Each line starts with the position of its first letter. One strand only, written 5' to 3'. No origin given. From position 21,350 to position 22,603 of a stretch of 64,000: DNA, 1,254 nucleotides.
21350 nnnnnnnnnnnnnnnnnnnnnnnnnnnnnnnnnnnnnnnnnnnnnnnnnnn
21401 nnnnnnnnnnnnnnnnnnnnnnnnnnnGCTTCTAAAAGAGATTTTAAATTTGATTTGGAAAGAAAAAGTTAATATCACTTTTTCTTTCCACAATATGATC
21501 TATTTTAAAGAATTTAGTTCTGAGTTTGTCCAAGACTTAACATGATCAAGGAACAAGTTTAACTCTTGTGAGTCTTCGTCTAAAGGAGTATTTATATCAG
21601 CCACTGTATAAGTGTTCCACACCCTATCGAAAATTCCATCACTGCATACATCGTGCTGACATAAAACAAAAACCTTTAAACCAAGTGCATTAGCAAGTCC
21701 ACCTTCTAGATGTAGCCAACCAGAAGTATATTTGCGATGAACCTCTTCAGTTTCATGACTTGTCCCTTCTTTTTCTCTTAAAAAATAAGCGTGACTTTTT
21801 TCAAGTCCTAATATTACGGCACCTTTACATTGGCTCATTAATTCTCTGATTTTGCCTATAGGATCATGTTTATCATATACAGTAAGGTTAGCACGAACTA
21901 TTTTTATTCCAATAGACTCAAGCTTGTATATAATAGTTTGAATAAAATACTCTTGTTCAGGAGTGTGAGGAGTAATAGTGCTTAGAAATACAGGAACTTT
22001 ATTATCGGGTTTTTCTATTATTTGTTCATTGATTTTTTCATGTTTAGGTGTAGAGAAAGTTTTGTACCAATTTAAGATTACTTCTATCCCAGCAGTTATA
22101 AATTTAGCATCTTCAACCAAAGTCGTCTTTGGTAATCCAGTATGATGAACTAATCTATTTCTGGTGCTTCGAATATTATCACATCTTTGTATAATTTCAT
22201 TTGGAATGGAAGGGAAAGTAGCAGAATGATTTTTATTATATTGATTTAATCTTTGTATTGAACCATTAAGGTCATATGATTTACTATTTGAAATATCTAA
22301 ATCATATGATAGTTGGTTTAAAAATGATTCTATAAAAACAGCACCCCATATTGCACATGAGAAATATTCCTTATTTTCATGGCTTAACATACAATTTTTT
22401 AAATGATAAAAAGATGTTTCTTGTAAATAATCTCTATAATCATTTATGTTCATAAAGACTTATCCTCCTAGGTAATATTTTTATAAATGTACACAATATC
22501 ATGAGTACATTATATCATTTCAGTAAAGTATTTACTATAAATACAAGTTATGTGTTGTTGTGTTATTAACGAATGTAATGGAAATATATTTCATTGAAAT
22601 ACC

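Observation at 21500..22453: DUF4145/HEPN-like plus nucleoside 2-deoxyribosyltransferase-like fusion protein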

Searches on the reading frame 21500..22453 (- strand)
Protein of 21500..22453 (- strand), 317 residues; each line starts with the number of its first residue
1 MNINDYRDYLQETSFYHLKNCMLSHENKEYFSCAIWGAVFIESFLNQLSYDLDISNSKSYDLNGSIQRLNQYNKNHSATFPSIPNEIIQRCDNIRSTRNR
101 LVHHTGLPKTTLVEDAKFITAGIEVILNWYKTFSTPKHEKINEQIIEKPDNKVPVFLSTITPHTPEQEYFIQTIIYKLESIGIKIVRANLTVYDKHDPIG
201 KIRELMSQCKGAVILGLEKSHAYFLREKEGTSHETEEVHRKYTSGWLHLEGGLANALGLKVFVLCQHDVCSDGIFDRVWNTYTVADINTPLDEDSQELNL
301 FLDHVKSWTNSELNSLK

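Call 3: search_protein_families(library=pfam, proteins=[window:21500-22453:-], max_evalue=1)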
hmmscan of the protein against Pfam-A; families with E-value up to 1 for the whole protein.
window:21500-22453:- (317 aa): 1 family
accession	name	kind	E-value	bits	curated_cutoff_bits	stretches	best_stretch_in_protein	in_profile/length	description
PF19696.4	DUF6196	-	0.18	12.2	25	1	244-277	92-123/144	Family of unknown function (DUF6196)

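Call 4: search_protein_families(library=padloc, proteins=[window:21500-22453:-], max_evalue=1)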
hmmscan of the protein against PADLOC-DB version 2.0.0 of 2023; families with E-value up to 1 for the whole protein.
window:21500-22453:- (317 aa): 0 families

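Call 5: search_protein_families(library=ncbifam, proteins=[window:21500-22453:-], max_evalue=1)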
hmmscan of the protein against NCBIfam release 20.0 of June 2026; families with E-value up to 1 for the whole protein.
window:21500-22453:- (317 aa): 0 families

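Call 6: find_homologous_proteins(query=window:21500-22453:-, max_evalue=0.001)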
Query window:21500-22453:- (317 aa): 82 proteins with E <= 0.001 among 665 candidates.
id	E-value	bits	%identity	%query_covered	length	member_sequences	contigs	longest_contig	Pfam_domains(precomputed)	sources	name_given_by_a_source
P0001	3.4e-215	731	100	100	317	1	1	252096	-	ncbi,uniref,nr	ncbi:hypothetical protein [Oceanirhabdus seepicola]|uniref:TIR domain-containing protein n=1 Tax=Oce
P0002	1.6e-117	410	56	100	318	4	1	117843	-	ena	-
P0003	6.2e-111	389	53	98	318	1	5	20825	-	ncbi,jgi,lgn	jgi:hypothetical protein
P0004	1.4e-110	387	54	98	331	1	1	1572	-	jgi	jgi:hypothetical protein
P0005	5.3e-106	372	52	98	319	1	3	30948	-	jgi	jgi:hypothetical protein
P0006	1.4e-105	371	50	97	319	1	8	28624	-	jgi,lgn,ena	jgi:hypothetical protein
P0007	1.5e-104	368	50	100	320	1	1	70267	-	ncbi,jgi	-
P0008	8.9e-104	365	51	98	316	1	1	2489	-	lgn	-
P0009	4.2e-102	360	49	98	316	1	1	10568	-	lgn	-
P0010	7.9e-101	355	50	98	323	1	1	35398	-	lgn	-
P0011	7.3e-98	346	51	90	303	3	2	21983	-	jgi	jgi:hypothetical protein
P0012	1.2e-96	342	48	97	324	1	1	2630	-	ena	-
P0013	5.1e-95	336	49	99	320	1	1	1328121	-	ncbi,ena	-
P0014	1.2e-94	335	49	98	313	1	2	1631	-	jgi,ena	-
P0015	3.3e-94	334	49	98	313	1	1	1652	-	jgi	jgi:hypothetical protein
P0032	9.5e-85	303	45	100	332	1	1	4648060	-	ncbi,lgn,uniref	ncbi:hypothetical protein [Neobacillus sp. D3-1R]|uniref:hypothetical protein n=1 Tax=Neobacillus sp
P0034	5.2e-83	297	42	98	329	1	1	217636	-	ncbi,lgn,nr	ncbi:hypothetical protein A6P54_12915 [Bacillus sp. MKU004]|nr:hypothetical protein A6P54_12915 [Bac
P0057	1.2e-71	259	43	90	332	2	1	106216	-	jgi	jgi:hypothetical protein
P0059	1.0e-70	256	40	96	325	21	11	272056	-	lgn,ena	-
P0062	2.3e-69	252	40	98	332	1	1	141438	-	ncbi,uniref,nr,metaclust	ncbi:hypothetical protein [Neobacillus dielmonensis]|uniref:hypothetical protein n=1 Tax=Neobacillus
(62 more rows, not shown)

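Call 7: search_solved_structures(query=window:21500-22453:-, max_evalue=10)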
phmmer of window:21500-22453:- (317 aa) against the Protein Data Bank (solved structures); distinct sequences matched with E-value up to 10: 4.
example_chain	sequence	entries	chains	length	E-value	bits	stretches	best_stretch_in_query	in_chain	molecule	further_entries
6kxm_A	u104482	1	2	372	0.96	11.7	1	31-74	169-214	Family 18 chitinase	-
6kst_A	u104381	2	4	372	0.96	11.7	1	31-74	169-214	Family 18 chitinase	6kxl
6kxn_A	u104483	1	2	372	0.96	11.7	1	31-74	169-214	Family 18 chitinase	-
2r6a_A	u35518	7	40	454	1.7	10.9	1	73-110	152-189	Replicative helicase | Replicative DNA helicase DnaB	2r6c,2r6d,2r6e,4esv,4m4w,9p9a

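Call 10: search_protein_families(library=pfam, alignment_id=A1, max_evalue=1)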
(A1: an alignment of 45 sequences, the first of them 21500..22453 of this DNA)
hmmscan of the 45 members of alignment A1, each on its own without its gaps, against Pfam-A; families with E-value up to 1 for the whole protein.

A. member 1, window:21500-22453:- (317 aa): 1 family
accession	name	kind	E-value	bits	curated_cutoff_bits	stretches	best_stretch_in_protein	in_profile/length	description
PF19696.4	DUF6196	-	0.18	12.2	25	1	244-277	92-123/144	Family of unknown function (DUF6196)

B. families by the number of members that match (of 45 scanned): 40 families (the first 25 are shown)
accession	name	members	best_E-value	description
PF13643.11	DUF4145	25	0.00057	Domain of unknown function (DUF4145)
PF13271.11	DUF4062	7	0.027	Domain of unknown function (DUF4062)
PF21484.3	Chp1-like_PIN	4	0.055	Chromo domain-containing protein 1-like, PIN domain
PF20185.3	DUF6548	3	0.002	Family of unknown function (DUF6548)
PF07087.16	DUF1353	3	0.072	Protein of unknown function (DUF1353)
PF05014.21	Nuc_deoxyrib_tr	3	0.082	Nucleoside 2-deoxyribosyltransferase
PF18739.6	HEPN_Apea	3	0.12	Apea-like HEPN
PF18735.6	HEPN_RiboL-PSP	2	0.0023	RiboL-PSP-HEPN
PF04384.18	Fe-S_assembly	2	0.0057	Iron-sulphur cluster assembly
PF20495.3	DUF6727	2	0.0072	Family of unknown function (DUF6727)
PF19696.4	DUF6196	2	0.15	Family of unknown function (DUF6196)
PF05266.19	DUF724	1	0.00072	Protein of unknown function (DUF724)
PF10087.14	DUF2325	1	0.0019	Uncharacterized protein conserved in bacteria (DUF2325)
PF18026.6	Exog_C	1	0.0027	Endo/exonuclease (EXOG) C-terminal domain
PF11178.13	DUF2963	1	0.0047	Protein of unknown function (DUF2963)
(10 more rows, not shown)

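Call 11: search_solved_structures(query=A1, max_evalue=10, show_alignments=3)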
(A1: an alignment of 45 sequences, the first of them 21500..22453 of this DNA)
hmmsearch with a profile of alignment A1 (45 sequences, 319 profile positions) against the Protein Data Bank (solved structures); distinct sequences matched with E-value up to 10: 11.
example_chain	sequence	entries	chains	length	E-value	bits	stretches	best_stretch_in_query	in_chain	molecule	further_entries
4wsw_B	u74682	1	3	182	0.19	14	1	87-136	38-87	Hemagglutinin HA2 chain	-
4qy0_B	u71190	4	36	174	0.19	14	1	87-138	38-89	hemagglutinin | Hemagglutinin HA2 chain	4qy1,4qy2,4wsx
4xq5_B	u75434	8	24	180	0.22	13.8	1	87-138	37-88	Hemagglutinin HA2 chain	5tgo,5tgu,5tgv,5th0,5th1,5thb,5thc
4xqo_B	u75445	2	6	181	0.22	13.8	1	87-138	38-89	Hemagglutinin HA2 chain | Hemagglutinin HA2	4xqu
4d00_B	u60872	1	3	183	0.23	13.7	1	87-139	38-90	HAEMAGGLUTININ HA1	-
6wf1_B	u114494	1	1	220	0.37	13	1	87-138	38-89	Hemagglutinin HA2 chain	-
6ec0_A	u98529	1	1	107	0.55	12.5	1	43-141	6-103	Keratin 1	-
6zhi_A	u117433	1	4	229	0.66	12.2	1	59-153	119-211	Heat shock protein 70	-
3nr7_A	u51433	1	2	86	0.67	12.2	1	56-108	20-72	DNA-binding protein H-NS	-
3ko2_A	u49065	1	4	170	1.3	11.2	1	37-99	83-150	Site-specific DNA endonuclease I-MsoI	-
2dq3_A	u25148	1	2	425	2.2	10.5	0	85-131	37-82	Seryl-tRNA synthetase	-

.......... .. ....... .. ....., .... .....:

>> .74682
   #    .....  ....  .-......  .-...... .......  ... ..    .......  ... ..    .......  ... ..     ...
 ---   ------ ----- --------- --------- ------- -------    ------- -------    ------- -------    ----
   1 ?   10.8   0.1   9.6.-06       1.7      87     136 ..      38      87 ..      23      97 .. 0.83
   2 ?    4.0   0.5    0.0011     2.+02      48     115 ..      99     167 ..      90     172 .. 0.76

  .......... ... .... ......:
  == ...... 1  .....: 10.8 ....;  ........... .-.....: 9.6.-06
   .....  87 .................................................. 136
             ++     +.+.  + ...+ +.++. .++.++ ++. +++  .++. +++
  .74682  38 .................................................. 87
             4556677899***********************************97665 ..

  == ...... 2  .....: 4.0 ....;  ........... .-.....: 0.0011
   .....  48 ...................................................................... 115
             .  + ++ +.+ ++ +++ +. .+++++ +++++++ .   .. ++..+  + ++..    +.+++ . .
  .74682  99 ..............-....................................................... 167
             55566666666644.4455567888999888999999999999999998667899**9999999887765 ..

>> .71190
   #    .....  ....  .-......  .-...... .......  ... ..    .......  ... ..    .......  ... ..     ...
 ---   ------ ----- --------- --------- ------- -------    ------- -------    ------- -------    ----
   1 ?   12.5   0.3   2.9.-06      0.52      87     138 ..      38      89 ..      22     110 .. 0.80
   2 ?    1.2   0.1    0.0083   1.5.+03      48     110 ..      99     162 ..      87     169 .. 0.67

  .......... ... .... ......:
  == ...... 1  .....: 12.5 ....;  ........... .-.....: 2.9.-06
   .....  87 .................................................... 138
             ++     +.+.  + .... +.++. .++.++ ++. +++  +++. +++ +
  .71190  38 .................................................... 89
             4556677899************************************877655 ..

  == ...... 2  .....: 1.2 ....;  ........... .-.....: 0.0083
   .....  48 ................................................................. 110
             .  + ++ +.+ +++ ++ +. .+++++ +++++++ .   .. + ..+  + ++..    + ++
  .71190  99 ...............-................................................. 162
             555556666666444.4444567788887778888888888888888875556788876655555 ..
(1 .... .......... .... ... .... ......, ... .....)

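Call 13: find_encoding_contigs(protein=P0002, flank=8000, max_places=3)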
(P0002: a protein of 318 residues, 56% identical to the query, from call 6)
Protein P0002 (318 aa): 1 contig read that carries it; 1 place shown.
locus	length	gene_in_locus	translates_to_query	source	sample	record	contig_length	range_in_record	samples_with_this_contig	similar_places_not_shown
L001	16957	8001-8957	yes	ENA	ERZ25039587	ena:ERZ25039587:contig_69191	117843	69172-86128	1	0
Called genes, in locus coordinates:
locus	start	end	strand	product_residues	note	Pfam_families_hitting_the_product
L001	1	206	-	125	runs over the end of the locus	PF00903:Glyoxalase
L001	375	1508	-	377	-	-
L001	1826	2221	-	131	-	-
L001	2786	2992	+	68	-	-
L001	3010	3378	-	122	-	-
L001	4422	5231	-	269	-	PF13340:DUF4096, PF01609:DDE_Tnp_1, PF13586:DDE_Tnp_1_2 (weak)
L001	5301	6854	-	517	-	PF01734:Patatin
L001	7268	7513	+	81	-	-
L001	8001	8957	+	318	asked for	-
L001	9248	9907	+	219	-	-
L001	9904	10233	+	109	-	-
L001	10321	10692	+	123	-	PF01797:Y1_Tnp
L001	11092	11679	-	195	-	PF04326:SLFN_AlbA_2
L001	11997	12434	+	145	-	PF01797:Y1_Tnp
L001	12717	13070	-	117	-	PF13744:HTH_37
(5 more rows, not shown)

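Call 14: find_encoding_contigs(protein=P0032, flank=8000, max_places=3)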
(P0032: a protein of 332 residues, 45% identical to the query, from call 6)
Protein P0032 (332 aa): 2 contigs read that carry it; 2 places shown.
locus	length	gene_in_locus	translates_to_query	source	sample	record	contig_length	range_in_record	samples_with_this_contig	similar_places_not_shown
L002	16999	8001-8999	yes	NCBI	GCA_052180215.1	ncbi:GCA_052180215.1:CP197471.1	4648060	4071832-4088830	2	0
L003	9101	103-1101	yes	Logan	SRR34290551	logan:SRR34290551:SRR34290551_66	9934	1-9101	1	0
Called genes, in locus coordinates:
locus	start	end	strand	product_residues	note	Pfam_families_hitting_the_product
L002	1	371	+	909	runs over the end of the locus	PF13176:TPR_7 (faint), PF13428:TPR_14 (faint), PF13174:TPR_6 (faint), PF17874:TPR_MalT (faint), PF00515:TPR_1 (faint), PF07719:TPR_2 (faint), PF13181:TPR_8 (faint), PF13424:TPR_12 (weak), +4 more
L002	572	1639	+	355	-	-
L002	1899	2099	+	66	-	PF00313:CSD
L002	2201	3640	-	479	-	-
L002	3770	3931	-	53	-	PF09388:SpoOE-like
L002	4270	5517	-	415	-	-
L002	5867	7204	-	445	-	-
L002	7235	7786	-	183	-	-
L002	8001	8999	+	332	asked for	-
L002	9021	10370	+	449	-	-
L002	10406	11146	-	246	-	PF08239:SH3_3 (weak)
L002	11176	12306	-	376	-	-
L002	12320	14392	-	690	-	-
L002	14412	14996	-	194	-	PF13643:DUF4145 (weak)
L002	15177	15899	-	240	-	PF00571:CBS (faint)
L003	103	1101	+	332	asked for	-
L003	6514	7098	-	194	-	PF13643:DUF4145 (weak)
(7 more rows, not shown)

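Call 17: find_encoding_contigs(protein=P0013, flank=8000, max_places=2)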
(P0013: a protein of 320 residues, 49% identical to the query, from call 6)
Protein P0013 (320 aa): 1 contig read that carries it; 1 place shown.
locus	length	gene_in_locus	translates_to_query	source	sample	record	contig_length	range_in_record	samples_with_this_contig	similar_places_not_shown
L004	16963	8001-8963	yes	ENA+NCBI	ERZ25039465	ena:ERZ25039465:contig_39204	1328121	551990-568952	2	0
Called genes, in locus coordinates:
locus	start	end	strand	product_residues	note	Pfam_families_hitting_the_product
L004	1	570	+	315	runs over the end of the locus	-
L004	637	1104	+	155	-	-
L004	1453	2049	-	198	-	PF05685:Uma2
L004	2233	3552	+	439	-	-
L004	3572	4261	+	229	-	PF00496:SBP_bac_5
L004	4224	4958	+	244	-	-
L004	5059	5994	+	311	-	PF01073:3Beta_HSD, PF01370:Epimerase, PF04321:RmlD_sub_bind, PF16363:GDP_Man_Dehyd, PF07993:NAD_binding_4 (weak)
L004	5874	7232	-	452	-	PF20308:TPR-S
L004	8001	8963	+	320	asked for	-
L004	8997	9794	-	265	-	PF07394:DUF1501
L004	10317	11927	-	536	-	PF07583:PSCyt2, PF07587:PSD1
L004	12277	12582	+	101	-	-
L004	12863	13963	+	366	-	PF07394:DUF1501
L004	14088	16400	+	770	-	-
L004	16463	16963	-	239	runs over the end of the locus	PF13267:DUF4058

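Call 18: find_encoding_contigs(protein=P0059, flank=8000, max_places=3)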
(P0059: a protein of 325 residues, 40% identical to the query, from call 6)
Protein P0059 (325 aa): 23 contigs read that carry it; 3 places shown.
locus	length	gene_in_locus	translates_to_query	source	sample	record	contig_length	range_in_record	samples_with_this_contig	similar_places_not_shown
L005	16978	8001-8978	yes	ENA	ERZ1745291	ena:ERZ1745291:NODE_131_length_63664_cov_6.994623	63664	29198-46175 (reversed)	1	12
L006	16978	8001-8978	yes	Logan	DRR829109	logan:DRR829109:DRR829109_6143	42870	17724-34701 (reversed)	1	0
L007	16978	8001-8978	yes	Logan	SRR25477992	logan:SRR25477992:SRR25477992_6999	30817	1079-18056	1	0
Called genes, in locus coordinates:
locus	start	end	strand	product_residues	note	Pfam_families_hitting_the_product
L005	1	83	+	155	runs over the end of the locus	PF04026:SpoVG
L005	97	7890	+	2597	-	PF01637:ATPase_2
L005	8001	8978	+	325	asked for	-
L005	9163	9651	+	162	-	PF12844:HTH_19, PF13560:HTH_31 (faint), PF01381:HTH_3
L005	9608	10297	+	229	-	PF10263:SprT-like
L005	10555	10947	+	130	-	-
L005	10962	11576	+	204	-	-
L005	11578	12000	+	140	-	-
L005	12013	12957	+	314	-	-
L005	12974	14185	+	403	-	PF00691:OmpA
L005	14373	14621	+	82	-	-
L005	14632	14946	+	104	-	-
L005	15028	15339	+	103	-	PF09951:Imm33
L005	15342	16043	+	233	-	PF14410:GH-E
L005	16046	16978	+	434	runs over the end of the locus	PF10412:TrwB_AAD_bind, PF02534:T4SS-DNA_transf (faint), PF12696:TraG-D_C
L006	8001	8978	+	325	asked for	-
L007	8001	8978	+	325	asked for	-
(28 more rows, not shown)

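Call 20: predict_structure(alignment_id=A1)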
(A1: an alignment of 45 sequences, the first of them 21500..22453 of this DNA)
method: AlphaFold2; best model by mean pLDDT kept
length: 317 residues; sequences in the alignment: 45
mean_pLDDT: 89.2   pTM: 0.79
mean pLDDT of the five models: 89.2, 88.5, 88.4, 86.8, 86.5
residues with pLDDT >= 90: 230; 70-90: 55; 50-70: 27; < 50: 5
segments of 3 or more residues with pLDDT < 50: 144-147
pLDDT, mean of each block of 10 residues (from residue 1): 91 95 95 97 96 84 93 90 96 95 83 96 98 84 52 96 90 94 94 93 97 92 55 62 91 97 94 85 89 93 98 93
secondary structure, 60 per line:
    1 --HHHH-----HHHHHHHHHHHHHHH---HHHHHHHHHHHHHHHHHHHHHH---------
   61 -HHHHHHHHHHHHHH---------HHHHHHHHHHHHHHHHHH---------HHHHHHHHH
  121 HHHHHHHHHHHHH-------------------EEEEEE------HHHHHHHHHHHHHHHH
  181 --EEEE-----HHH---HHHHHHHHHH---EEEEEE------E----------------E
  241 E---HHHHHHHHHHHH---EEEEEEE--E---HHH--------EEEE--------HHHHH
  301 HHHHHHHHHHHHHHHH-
elements in order: H3-6 H12-26 H30-51 H62-75 H85-102 H112-133 E153-158 H165-180 E183-186 H198-207 E211-216 H245-256 E260-266 E284-287 H296-316
